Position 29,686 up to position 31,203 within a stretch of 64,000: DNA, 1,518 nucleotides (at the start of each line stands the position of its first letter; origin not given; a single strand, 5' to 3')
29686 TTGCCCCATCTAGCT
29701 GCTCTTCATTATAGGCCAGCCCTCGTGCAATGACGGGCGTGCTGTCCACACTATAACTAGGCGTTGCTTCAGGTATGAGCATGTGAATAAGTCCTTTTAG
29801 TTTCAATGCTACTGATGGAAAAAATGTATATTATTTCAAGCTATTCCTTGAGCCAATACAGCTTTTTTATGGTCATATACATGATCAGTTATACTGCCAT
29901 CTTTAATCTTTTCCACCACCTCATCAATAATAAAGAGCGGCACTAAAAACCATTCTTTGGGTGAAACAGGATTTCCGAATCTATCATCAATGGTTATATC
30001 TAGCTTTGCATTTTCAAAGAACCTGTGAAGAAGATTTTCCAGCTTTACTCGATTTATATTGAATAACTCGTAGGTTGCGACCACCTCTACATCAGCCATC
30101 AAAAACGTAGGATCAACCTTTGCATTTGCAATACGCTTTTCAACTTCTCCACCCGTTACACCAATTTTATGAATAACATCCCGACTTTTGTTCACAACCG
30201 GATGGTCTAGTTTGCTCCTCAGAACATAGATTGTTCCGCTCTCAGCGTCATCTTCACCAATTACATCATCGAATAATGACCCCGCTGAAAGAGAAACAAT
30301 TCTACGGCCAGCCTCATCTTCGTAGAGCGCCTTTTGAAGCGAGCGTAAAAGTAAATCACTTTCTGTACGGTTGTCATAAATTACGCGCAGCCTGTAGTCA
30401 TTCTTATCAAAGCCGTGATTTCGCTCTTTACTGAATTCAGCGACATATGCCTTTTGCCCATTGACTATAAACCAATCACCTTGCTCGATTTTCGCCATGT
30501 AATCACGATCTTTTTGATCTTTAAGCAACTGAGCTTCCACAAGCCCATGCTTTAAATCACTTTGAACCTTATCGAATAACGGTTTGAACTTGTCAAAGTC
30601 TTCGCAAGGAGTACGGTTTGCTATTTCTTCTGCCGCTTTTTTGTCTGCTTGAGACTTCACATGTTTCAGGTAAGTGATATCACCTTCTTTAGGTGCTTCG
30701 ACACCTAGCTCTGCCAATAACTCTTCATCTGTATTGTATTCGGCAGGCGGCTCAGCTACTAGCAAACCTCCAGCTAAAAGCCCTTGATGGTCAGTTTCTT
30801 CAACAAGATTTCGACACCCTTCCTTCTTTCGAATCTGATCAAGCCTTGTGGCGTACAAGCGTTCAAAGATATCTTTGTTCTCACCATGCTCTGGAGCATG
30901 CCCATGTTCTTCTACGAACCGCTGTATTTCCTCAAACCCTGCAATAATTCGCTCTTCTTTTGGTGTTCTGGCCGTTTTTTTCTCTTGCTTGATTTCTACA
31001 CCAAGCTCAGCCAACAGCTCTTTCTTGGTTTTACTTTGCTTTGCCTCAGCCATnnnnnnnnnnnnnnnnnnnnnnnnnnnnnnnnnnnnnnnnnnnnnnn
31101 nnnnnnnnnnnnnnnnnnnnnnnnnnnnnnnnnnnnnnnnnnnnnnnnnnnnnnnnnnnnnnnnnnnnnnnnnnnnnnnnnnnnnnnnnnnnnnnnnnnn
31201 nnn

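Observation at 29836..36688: Compact minus-strand array: Phd/RelE TA - excisionase-type HTH - MmeI/PglX-like N6A methyltransferase - ResIII-like helicase - T5orf172 protein (YeeABC-like candidate defense system)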

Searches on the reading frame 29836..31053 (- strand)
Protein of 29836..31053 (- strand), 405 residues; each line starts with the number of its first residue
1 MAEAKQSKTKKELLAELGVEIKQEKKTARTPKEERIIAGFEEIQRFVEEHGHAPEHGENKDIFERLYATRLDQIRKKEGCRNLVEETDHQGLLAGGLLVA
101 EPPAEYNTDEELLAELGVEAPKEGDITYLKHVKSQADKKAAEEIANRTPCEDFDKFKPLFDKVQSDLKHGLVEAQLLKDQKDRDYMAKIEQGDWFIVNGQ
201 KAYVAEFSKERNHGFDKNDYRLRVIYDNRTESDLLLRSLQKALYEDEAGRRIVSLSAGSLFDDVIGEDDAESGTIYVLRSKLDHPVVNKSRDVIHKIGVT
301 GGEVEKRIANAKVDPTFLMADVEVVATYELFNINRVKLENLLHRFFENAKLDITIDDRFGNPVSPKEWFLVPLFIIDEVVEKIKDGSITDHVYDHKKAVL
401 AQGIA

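Call 5: search_protein_families(library=pfam, proteins=[window:29836-31053:-], max_evalue=0.01)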
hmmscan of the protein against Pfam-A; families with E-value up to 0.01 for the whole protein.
window:29836-31053:- (405 aa): 2 families
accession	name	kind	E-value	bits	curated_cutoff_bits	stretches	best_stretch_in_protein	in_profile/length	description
PF13455.12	MUG113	-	4.2e-16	59.7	22.3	1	295-383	1-73/73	Meiotically up-regulated gene 113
PF10544.15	T5orf172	-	4.1e-12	46.9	20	1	273-383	1-100/101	T5orf172 domain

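Call 6: search_protein_families(library=padloc, proteins=[window:29836-31053:-], max_evalue=0.01)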
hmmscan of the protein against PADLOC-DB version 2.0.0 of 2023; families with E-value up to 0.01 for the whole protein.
window:29836-31053:- (405 aa): 0 families

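Call 8: search_protein_families(library=ncbifam, proteins=[window:29836-31053:-], max_evalue=0.01)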
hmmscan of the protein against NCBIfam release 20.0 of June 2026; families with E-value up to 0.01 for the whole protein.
window:29836-31053:- (405 aa): 0 families

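Call 27: search_solved_structures(query=window:29836-31053:-, max_evalue=1, show_alignments=2)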
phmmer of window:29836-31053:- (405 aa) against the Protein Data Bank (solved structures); distinct sequences matched with E-value up to 1: 1.
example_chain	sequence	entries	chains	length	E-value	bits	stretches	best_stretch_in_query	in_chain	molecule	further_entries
3f8l_A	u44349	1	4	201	0.6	12.4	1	59-132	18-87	HTH-type transcriptional repressor phnF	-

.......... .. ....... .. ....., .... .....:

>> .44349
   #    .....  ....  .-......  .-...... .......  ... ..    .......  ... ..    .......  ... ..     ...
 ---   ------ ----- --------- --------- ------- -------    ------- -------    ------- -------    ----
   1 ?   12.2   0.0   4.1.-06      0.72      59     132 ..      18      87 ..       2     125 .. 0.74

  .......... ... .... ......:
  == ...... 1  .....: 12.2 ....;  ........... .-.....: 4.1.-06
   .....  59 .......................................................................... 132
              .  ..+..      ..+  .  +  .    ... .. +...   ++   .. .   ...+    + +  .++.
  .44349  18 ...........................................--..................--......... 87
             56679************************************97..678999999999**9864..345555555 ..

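Call 33: list_cluster_members(proteins=[window:29836-31053:-, window:31046-33097:-, window:33100-35874:-, window:35881-36183:-])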
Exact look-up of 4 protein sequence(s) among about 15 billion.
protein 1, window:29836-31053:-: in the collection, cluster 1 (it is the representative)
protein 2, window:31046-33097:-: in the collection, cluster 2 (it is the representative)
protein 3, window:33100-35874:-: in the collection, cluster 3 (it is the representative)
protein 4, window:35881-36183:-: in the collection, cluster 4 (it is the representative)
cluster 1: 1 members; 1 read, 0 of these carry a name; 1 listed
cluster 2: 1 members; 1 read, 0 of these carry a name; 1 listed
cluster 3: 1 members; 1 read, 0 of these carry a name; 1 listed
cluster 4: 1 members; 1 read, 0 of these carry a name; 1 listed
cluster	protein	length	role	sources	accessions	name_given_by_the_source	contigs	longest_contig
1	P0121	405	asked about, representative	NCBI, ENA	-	-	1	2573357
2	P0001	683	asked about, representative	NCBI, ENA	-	-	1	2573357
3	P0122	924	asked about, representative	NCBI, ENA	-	-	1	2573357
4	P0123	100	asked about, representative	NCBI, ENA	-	-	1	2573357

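Call 40: find_homologous_proteins(query=window:29836-31053:-, max_evalue=0.001)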
Query window:29836-31053:- (405 aa): 8000 proteins with E <= 0.001 among 8000 candidates; the best 120 are listed.
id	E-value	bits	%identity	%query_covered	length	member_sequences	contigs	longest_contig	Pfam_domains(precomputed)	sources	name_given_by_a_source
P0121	1.7e-264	895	100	100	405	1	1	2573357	PF10544.16,PF13455.13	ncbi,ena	-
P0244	1.0e-238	810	91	100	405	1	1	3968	PF10544.16,PF13455.13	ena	-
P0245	1.4e-238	810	91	100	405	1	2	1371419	PF10544.16,PF13455.13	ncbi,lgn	ncbi:GIY-YIG nuclease family protein [Aurantivibrio plasticivorans]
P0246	4.0e-238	808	91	100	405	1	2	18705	PF10544.16,PF13455.13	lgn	-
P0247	1.4e-229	780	87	100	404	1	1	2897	PF10544.16,PF13455.13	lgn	-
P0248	1.0e-228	777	87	100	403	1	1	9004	PF10544.16,PF13455.13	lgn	-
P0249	1.1e-228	777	88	99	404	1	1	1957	PF10544.16,PF13455.13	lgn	-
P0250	1.8e-227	773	87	99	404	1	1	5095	PF10544.16,PF13455.13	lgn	-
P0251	2.1e-227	773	87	99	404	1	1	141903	PF10544.16,PF13455.13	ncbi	-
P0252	1.1e-226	770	87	99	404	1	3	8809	PF10544.16,PF13455.13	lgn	-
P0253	1.2e-225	767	87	99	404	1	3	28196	PF10544.16,PF13455.13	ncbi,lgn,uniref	ncbi:GIY-YIG nuclease family protein [Zhongshania sp.]|uniref:GIY-YIG nuclease family protein n=1 Ta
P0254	3.3e-225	766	86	99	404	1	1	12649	PF10544.16,PF13455.13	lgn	-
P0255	5.4e-225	765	85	99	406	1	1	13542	PF10544.16,PF13455.13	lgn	-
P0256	2.3e-224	763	86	99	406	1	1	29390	PF10544.16,PF13455.13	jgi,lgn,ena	-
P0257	4.4e-224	762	86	99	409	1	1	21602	PF10544.16,PF13455.13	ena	-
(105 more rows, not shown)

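Call 51: predict_structure(alignment_id=A3)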
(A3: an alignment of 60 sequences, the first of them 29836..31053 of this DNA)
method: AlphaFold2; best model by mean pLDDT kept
length: 405 residues; sequences in the alignment: 60
mean_pLDDT: 71.0   pTM: 0.39
mean pLDDT of the five models: 71.0, 69.7, 68.7, 60.2, 58.8
residues with pLDDT >= 90: 9; 70-90: 248; 50-70: 90; < 50: 58
segments of 3 or more residues with pLDDT < 50: 1-8, 18-27, 96-102, 117-119, 121-133, 181-184, 264-270
pLDDT, mean of each block of 10 residues (from residue 1): 43 50 44 81 85 71 79 80 79 54 50 54 41 54 77 87 80 67 60 85 87 80 90 88 78 62 48 77 71 77 69 53 80 76 86 71 77 88 82 86 64
secondary structure, 60 per line:
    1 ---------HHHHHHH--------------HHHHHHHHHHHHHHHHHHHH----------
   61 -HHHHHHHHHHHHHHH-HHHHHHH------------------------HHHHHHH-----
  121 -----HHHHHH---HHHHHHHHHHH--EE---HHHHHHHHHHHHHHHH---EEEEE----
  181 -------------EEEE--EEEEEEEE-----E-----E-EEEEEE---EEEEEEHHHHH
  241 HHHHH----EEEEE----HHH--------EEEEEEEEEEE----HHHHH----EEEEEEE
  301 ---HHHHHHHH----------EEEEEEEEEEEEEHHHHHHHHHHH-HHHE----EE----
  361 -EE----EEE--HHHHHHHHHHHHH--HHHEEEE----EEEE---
elements in order: H10-16 H31-50 H62-76 H78-84 H109-115 H126-131 H135-145 H153-168 E172-176 E194-197 E200-207 E221-226 E230-235 H236-245 E250-254 E270-280 H285-289 E294-300 H304-311 E322-334 H335-345 E368-370 H373-385 E391-394 E399-402

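Call 70: fold_search(model_id=the predicted structure, library=pdb)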
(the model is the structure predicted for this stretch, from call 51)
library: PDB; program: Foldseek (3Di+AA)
matches with E <= 10: 334; with E <= 0.001: 0
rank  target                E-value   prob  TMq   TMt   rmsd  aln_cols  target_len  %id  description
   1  3hks_B                2.3e-03  0.69  0.11  0.25  13.8       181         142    9  Crystal structure of eukaryotic translation initiation factor eIF-5A2 from Arabidopsis thaliana (released 2009-09-29)
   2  3hks_A                3.2e-03  0.72  0.11  0.26  14.6       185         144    9  Crystal structure of eukaryotic translation initiation factor eIF-5A2 from Arabidopsis thaliana (released 2009-09-29)
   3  8bn3_eI               4.0e-03  0.72  0.12  0.27  14.3       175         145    9  Yeast 80S, ES7s delta, eIF5A, Stm1 containing (released 2024-01-10)
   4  8t2x_eI               1.5e-02  0.47  0.11  0.25  15.8       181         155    8  Hypomethylated yeast 80S bound with cycloheximide, P-site tRNA, A-site tRNA, messenger RNA and eIF5A, PRE (released 2024-12-11)
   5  5hy6                  1.5e-02  0.54  0.11  0.27  14.1       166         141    9  Spodoptera frugiperda eukaryotic translation initiation factor EIF5A (released 2016-02-10)
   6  7n4d_A                2.4e-02  0.41  0.11  0.26  14.4       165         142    8  Translation initiation factor eif-5a family protein from Naegleria fowleri ATCC 30863 (released 2021-06-23)
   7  8aaf_v                2.6e-02  0.51  0.12  0.27  13.9       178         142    7  Yeast RQC complex in state G (released 2023-03-08)
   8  1xtd                  2.7e-02  0.30  0.11  0.24  16.3       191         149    9  Structural Analysis of Leishmania mexicana eukaryotic initiation factor 5a (released 2004-10-26)
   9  7oyd_t                3.2e-02  0.47  0.12  0.31  12.8       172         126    7  Cryo-EM structure of a rabbit 80S ribosome with zebrafish Dap1b (released 2022-07-20)
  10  3er0_B                3.4e-02  0.38  0.11  0.28  13.9       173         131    5  Crystal structure of the full length eIF5A from Saccharomyces cerevisiae (released 2008-12-02)
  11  3er0_A                3.4e-02  0.35  0.11  0.27  13.3       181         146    6  Crystal structure of the full length eIF5A from Saccharomyces cerevisiae (released 2008-12-02)
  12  8k2d_CE               3.4e-02  0.33  0.11  0.26  14.8       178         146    8  Cryo-EM structure of the yeast 80S ribosome with tigecycline, eEF2, Stm1 and eIF5A (released 2024-07-10)
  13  1iz6_C                4.3e-02  0.44  0.11  0.26  13.9       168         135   10  Crystal Structure of Translation Initiation Factor 5A from Pyrococcus Horikoshii (released 2003-01-28)
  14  8put_E                4.5e-02  0.47  0.12  0.32  13.9       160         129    9  IF5A in complex with Deoxyhypusine synthase (released 2024-07-03)
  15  8put_F                4.8e-02  0.41  0.12  0.31  12.9       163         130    8  IF5A in complex with Deoxyhypusine synthase (released 2024-07-03)
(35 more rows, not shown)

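Call 84: search_protein_families(library=phrogs, proteins=[window:29836-31053:-], max_evalue=0.001)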
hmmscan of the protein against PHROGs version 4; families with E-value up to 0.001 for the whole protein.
window:29836-31053:- (405 aa): 1 family
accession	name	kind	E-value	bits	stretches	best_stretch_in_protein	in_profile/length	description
phrog_33243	-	unknown function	1.5e-05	25.5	1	261-384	143-251/262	-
